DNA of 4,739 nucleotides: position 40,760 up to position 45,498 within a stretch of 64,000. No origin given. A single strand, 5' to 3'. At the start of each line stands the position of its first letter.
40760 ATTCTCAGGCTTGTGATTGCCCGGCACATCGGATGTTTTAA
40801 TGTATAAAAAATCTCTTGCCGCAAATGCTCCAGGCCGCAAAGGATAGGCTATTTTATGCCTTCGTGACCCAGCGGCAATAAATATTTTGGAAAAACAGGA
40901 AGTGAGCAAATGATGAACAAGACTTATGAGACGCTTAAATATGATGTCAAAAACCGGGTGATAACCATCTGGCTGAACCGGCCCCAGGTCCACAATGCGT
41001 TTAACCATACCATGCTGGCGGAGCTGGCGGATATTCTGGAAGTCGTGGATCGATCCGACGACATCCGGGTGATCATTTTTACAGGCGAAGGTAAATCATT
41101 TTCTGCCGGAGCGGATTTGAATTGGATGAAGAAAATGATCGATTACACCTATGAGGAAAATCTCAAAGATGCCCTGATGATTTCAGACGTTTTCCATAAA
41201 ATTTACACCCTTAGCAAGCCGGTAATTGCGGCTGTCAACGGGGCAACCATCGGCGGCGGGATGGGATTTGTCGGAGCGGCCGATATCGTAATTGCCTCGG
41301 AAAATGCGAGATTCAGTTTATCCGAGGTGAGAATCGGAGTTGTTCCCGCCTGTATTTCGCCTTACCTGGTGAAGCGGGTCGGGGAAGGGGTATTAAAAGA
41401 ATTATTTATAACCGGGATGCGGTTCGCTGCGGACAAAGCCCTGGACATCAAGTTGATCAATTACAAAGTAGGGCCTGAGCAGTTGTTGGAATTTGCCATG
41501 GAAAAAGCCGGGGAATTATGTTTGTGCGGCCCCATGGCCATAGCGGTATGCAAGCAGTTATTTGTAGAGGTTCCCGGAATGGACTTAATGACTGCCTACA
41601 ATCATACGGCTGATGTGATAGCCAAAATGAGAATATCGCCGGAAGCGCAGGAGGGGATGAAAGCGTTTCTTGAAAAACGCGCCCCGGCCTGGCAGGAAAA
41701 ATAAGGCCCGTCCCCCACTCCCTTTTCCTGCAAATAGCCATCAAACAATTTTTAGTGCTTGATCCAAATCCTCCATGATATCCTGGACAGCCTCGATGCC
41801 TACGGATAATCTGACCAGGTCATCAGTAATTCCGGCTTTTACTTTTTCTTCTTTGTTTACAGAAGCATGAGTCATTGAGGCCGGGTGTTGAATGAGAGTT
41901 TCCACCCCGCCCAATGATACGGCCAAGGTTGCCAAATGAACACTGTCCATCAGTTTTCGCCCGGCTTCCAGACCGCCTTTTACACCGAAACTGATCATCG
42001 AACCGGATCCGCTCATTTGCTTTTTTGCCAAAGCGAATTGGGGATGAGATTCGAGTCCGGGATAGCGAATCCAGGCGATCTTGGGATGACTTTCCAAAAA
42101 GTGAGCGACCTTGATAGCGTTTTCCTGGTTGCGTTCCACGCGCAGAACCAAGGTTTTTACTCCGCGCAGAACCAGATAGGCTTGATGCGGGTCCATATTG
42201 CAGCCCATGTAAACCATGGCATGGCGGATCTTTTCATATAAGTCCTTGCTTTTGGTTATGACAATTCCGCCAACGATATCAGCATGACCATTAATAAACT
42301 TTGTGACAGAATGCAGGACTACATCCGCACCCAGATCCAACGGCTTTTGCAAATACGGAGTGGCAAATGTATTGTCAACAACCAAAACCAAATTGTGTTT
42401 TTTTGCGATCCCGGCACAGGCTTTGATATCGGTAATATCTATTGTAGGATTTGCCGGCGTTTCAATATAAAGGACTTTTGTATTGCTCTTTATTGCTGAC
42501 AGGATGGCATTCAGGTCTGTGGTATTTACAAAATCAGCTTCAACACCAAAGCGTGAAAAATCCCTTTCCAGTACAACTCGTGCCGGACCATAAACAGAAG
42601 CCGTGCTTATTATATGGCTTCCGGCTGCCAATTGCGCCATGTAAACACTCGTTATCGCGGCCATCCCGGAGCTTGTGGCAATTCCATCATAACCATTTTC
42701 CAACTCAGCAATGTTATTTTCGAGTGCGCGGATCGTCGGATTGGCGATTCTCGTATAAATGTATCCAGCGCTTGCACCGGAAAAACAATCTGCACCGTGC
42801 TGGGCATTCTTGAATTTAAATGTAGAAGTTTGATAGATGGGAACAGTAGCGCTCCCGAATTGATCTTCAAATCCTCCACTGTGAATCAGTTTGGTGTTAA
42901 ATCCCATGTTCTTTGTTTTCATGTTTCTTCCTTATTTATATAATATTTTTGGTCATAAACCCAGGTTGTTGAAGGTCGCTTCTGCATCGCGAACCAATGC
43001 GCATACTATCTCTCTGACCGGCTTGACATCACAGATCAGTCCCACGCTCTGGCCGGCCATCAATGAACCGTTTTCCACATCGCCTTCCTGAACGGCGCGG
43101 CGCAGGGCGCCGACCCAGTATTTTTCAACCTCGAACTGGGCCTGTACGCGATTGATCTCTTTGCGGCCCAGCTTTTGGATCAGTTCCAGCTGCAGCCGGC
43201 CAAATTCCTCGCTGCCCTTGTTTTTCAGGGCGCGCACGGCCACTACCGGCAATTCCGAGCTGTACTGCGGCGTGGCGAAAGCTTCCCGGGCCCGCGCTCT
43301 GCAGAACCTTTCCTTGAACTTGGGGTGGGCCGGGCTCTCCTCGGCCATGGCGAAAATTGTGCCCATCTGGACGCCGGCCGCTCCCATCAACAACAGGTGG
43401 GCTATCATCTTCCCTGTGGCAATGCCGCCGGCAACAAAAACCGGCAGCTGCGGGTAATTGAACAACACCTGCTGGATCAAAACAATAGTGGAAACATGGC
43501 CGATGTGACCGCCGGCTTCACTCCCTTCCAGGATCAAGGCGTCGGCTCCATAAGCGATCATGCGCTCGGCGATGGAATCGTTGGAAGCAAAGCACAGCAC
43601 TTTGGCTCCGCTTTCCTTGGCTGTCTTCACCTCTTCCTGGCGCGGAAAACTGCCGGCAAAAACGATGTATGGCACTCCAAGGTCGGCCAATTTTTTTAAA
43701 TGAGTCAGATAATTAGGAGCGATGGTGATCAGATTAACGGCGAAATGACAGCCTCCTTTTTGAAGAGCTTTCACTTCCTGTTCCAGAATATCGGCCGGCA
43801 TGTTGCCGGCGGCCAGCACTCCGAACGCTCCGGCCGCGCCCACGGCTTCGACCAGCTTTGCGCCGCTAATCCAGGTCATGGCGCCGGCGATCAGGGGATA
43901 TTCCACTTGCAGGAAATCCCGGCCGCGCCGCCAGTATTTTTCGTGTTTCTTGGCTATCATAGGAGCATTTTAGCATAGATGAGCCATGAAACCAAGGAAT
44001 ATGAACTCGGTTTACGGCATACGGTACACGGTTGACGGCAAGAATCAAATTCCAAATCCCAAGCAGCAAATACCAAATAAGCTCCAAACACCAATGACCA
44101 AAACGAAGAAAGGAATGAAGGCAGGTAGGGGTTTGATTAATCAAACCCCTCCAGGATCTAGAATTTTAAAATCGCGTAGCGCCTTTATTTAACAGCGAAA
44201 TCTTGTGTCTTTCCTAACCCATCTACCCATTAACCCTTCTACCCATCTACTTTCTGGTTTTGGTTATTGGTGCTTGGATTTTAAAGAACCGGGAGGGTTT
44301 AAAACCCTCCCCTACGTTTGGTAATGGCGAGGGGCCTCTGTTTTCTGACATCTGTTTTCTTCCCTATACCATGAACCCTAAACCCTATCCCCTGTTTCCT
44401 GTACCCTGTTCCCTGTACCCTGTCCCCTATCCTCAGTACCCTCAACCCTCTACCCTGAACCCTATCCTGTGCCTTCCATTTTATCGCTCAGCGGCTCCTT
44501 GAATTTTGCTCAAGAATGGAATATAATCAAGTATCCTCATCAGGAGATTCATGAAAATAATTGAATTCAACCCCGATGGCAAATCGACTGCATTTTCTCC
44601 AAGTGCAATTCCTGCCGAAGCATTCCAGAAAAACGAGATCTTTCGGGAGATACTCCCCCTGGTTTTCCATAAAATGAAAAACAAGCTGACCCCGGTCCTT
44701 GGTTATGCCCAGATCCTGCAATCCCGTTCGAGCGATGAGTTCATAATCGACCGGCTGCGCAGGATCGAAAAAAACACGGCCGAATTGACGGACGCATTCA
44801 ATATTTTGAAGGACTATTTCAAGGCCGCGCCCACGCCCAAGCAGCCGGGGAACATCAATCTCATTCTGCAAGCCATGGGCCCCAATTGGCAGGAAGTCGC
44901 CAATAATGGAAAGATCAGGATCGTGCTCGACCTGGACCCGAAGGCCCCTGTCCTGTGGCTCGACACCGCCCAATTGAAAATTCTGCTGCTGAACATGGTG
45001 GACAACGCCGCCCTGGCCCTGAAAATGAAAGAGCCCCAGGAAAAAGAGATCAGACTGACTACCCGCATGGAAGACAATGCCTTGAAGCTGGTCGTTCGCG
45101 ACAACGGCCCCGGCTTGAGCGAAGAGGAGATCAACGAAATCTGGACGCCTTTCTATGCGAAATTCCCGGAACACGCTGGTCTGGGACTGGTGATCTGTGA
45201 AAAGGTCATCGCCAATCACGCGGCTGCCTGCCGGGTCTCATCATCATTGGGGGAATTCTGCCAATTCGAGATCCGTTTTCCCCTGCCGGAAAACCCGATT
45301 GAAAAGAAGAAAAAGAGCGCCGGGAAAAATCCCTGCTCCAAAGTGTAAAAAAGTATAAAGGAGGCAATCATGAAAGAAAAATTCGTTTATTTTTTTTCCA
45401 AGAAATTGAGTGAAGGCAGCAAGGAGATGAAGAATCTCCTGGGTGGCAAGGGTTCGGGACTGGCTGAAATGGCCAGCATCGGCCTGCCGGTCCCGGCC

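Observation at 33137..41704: Archaeal HMG-CoA synthase/thiolase/DUF35 triad heading a leucine-catabolism-like operon that lacks HMG-CoA lyase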

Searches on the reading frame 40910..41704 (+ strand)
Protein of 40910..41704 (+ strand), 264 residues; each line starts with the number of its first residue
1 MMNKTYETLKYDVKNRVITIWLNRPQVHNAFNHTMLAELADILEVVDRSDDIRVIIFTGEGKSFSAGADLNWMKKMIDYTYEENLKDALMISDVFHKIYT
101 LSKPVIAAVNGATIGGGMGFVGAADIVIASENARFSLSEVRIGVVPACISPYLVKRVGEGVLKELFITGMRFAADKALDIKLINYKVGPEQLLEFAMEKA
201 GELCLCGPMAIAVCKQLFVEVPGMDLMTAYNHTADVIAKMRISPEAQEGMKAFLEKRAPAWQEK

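Call 3: search_protein_families(library=pfam, proteins=[window:40910-41704:+])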
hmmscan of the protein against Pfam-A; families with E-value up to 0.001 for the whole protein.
window:40910-41704:+ (264 aa): 2 families
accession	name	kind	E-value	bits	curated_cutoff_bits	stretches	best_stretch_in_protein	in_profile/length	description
PF00378.25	ECH_1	-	4.3e-54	183.9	27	1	14-263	3-250/251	Enoyl-CoA hydratase/isomerase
PF16113.10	ECH_2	-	3.1e-33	116.1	27.2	1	19-193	3-178/335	Enoyl-CoA hydratase/isomerase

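Call 4: search_protein_families(library=ncbifam, proteins=[window:40910-41704:+])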
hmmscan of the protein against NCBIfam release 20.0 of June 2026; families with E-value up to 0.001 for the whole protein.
window:40910-41704:+ (264 aa): 71 families (the best 25 are shown)
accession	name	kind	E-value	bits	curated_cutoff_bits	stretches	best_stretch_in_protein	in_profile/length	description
NF004227.0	PRK05674.1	equivalog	4.5e-69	233.1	426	1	7-264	5-264/271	gamma-carboxygeranoyl-CoA hydratase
NF005675.0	PRK07468.1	equivalog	1.4e-66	224.9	350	1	5-263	2-261/262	crotonase/enoyl-CoA hydratase family protein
NF051848.1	EnCoAHydtEchA19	equivalog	2.1e-58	197.9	400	1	14-263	7-257/258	enoyl-CoA hydratase EchA19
NF006109.0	PRK08260.1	subfamily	1.3e-54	185.5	320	1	5-263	2-277/296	enoyl-CoA hydratase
NF005073.0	PRK06495.1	subfamily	2.2e-52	177.9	296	1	6-263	3-256/257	enoyl-CoA hydratase/isomerase family protein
NF004475.0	PRK05809.1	subfamily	2.3e-51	174.8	394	1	10-264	7-260/260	short-chain-enoyl-CoA hydratase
NF005879.0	PRK07827.1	equivalog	4.3e-51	173.6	283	1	5-262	5-260/261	enoyl-CoA hydratase family protein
NF006008.0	PRK08139.1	equivalog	2e-50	171.8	313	1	5-263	9-265/266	enoyl-CoA hydratase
NF006100.0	PRK08252.1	subfamily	1.3e-47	162.5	282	1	7-263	3-253/254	crotonase/enoyl-CoA hydratase family protein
NF005864.0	PRK07799.1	equivalog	1.6e-47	161.9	316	1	14-264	15-266/266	crotonase/enoyl-CoA hydratase family protein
NF005804.0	PRK07659.1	equivalog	3.1e-47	161.2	311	1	4-263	3-259/260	enoyl-CoA hydratase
NF046063.1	oxepin_alt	equivalog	1.9e-46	158.6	300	1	11-259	4-253/254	oxepin-CoA hydrolase, alternative type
NF004794.0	PRK06142.1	equivalog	2.5e-46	158.6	308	1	3-263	2-272/273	crotonase/enoyl-CoA hydratase family protein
NF042430.2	EnCoAhydt_DpgD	equivalog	4.4e-46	157.4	400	1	11-263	1-257/258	enoyl-CoA-hydratase DpgD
NF005802.0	PRK07657.1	equivalog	3.5e-45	154.5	363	1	9-262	5-258/260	enoyl-CoA hydratase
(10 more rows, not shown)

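Call 20: search_solved_structures(query=window:40910-41704:+, max_evalue=1e-20)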
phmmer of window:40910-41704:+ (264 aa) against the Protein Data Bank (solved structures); distinct sequences matched with E-value up to 1e-20: 94 (the best 60 are shown).
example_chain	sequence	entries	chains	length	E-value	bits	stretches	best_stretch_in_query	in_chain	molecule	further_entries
3i47_A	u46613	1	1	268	2.3e-59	204.2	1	8-263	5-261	Enoyl CoA hydratase/isomerase (Crotonase)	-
4kpk_A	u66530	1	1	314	4.4e-50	173.8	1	15-262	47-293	Enoyl-CoA hydratase/isomerase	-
1uiy_A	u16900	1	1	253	6.1e-47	163.5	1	14-260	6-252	Enoyl-CoA Hydratase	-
5z7r_A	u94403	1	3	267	8.8e-38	133.5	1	14-258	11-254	Short-chain-enoyl-CoA hydratase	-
2pbp_A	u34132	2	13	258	6.1e-35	124.2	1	19-263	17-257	Enoyl-CoA hydratase subunit I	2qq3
9qwv_A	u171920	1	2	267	6.8e-35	124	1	3-261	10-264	Enoyl-CoA hydratase, mitochondrial, putative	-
6ijk_A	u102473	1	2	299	1.1e-34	123.4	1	4-263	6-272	Enoyl-CoA hydratase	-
3trr_A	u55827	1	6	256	1.8e-34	122.7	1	12-264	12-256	Probable enoyl-CoA hydratase/isomerase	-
3myb_A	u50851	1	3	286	2.6e-34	122.1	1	15-262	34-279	Enoyl-CoA hydratase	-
4fzw_A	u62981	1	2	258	7.7e-34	120.6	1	14-261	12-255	2,3-dehydroadipyl-CoA hydratase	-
4k3w_A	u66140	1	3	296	1e-33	120.2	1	7-263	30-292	Enoyl-CoA hydratase/isomerase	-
2ej5_A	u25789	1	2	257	3.1e-31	112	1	6-262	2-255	Enoyl-CoA hydratase subunit II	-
3kqf_A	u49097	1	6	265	3.5e-31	111.9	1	16-262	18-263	Enoyl-CoA hydratase/isomerase family protein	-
5zai_A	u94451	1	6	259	3.8e-31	111.8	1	6-262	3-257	3-hydroxypropionyl-coenzyme A dehydratase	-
4zu2_A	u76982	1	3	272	1.2e-30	110.2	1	7-262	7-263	Putative isohexenylglutaconyl-CoA hydratase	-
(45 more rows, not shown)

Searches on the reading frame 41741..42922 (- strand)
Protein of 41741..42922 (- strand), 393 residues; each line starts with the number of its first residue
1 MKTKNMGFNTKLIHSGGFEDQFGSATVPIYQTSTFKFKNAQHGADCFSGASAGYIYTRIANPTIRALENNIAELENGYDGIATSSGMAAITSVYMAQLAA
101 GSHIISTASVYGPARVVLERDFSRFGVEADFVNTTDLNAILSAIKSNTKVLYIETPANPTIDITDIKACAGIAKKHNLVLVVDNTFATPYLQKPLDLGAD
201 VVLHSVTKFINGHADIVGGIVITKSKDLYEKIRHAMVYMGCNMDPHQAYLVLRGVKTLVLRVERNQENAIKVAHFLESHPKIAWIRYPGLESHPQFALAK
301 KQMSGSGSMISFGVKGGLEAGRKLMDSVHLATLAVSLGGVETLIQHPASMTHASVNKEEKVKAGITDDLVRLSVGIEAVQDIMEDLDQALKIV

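Call 8: search_protein_families(library=ncbifam, proteins=[window:41741-42922:-], max_evalue=1e-10)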
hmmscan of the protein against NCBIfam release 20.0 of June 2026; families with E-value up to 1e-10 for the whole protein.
window:41741-42922:- (393 aa): 43 families (the best 25 are shown)
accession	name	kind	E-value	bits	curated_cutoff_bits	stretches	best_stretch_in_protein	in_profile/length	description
NF004876.0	PRK06234.1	subfamily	8.1e-148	492.7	666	1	3-392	4-397/400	methionine gamma-lyase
TIGR01328.1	met_gam_lyase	equivalog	3.5e-145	483.8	549.7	1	6-391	2-389/391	methionine gamma-lyase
NF005695.0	PRK07503.1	equivalog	7.7e-139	462.8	666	1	2-391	4-395/403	methionine gamma-lyase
NF006003.0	PRK08133.1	equivalog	4.2e-128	427.4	522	1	3-391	7-395/396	O-succinylhomoserine sulfhydrylase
NF005810.0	PRK07671.1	equivalog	1.8e-127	425.5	594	1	8-391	3-377/377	bifunctional cystathionine gamma-lyase/homocysteine desulfhydrase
NF005263.0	PRK06767.1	equivalog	2.5e-127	425.1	617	1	4-391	2-384/392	methionine gamma-lyase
NF005871.0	PRK07811.1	equivalog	3.9e-125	417.4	513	1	2-391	7-387/389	cystathionine gamma-synthase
TIGR01326.1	OAH_OAS_sulfhy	subfamily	1.9e-124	415.6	495.1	2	8-226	2-221/418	O-acetylhomoserine aminocarboxypropyltransferase/cysteine synthase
NF004821.0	PRK06176.1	equivalog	1e-121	406.4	642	1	7-391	2-377/380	cystathionine gamma-synthase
NF005976.0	PRK08064.1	equivalog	2.5e-119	398.7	627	1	4-393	3-383/390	cystathionine beta-lyase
TIGR01325.1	O_suc_HS_sulf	equivalog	3.1e-117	391.4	510.05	1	10-390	2-380/380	O-succinylhomoserine sulfhydrylase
NF006097.0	PRK08249.1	equivalog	9.1e-117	389.8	600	1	2-392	5-395/402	cystathionine gamma-synthase family protein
NF006096.0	PRK08248.1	equivalog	2.2e-113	379.2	726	2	4-226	5-228/431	homocysteine synthase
NF006347.0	PRK08574.1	equivalog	4.1e-111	371.4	477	1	10-392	5-384/385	cystathionine gamma-synthase family protein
NF005696.0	PRK07504.1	equivalog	7.5e-110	367.4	675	1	5-393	8-396/397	O-succinylhomoserine sulfhydrylase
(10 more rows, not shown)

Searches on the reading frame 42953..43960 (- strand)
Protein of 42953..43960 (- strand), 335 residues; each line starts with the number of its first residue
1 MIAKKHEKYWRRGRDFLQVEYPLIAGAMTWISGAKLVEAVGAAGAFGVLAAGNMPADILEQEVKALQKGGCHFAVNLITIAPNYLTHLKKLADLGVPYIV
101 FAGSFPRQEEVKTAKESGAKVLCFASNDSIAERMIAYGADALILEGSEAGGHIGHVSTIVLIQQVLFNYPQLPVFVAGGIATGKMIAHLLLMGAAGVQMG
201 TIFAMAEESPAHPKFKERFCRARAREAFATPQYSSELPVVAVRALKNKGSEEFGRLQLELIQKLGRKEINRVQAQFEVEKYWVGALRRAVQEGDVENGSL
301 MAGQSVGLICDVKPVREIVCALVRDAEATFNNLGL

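Call 8: search_protein_families(library=ncbifam, proteins=[window:42953-43960:-], max_evalue=1e-10)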
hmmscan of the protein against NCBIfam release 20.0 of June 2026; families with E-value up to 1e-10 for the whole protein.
window:42953-43960:- (335 aa): 1 family
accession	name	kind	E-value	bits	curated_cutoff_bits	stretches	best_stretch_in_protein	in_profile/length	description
TIGR03151.1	enACPred_II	equivalog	2.3e-68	230.7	453.1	1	15-331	6-305/307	enoyl-[acyl-carrier-protein] reductase FabK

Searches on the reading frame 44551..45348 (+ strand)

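Call 8: search_protein_families(library=ncbifam, proteins=[window:44551-45348:+], max_evalue=1e-10)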
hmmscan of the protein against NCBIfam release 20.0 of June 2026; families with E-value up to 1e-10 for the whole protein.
window:44551-45348:+ (265 aa): 21 families
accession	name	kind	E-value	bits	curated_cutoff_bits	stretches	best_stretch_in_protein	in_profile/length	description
NF008468.0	PRK11360.1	equivalog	4.4e-28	98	646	1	38-247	403-610/616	two-component system sensor histidine kinase AtoS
NF007688.0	PRK10364.1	equivalog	1.5e-17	63.5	479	1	38-253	247-456/460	two-component system sensor histidine kinase ZraS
TIGR02966.1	phoR_proteo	equivalog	1.5e-16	60.3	334.2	1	33-243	116-333/333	phosphate regulon sensor histidine kinase PhoR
TIGR02938.1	nifL_nitrog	equivalog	2.4e-16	59.4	242.45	1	26-244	271-493/494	nitrogen fixation negative regulator NifL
NF010411.0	PRK13837.1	equivalog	5.5e-16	57.7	647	1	40-255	459-685/828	two-component system VirA-like sensor kinase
NF047496.1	HK_LIC11548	equivalog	3.8e-15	55.7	750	1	31-245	360-589/589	LIC_11548 family sensor histidine kinase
NF053867.1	SprKinKinDBac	equivalog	2.3e-14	52.7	775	1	26-245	281-497/500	sporulation kinase KinD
NF008298.1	PRK11086.1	subfamily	3.9e-14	52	520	1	140-245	422-525/529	DcuS/MalK family sensor histidine kinase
NF052574.1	HisKinEspCMyxo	equivalog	6.6e-14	51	1200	1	123-252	513-644/785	serine histidine kinase EspC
NF038297.2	hybrid_HK_HrmK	equivalog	1.2e-13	50.6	725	1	115-253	326-465/607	hybrid histidine kinase/response regulator HrmK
NF046044.1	PnpS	equivalog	8.3e-13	48.1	400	1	40-244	179-390/390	two-component system histidine kinase PnpS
NF008293.1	PRK11073.1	equivalog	9.3e-13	48.1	240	1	33-245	132-347/349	nitrogen regulation protein NR(II)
NF040750.1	tetrathio_HK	equivalog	2.1e-12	46.4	750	1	44-227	351-536/555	tetrathionate respiration histidine kinase TtrS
NF007004.0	PRK09467.1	equivalog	5.3e-12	45.3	415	1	74-245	270-436/440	two-component system sensor histidine kinase EnvZ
TIGR02956.1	TMAO_torS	equivalog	5.5e-12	44.6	676.5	1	116-253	553-690/967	TMAO reductase system sensor histidine kinase/response regulator TorS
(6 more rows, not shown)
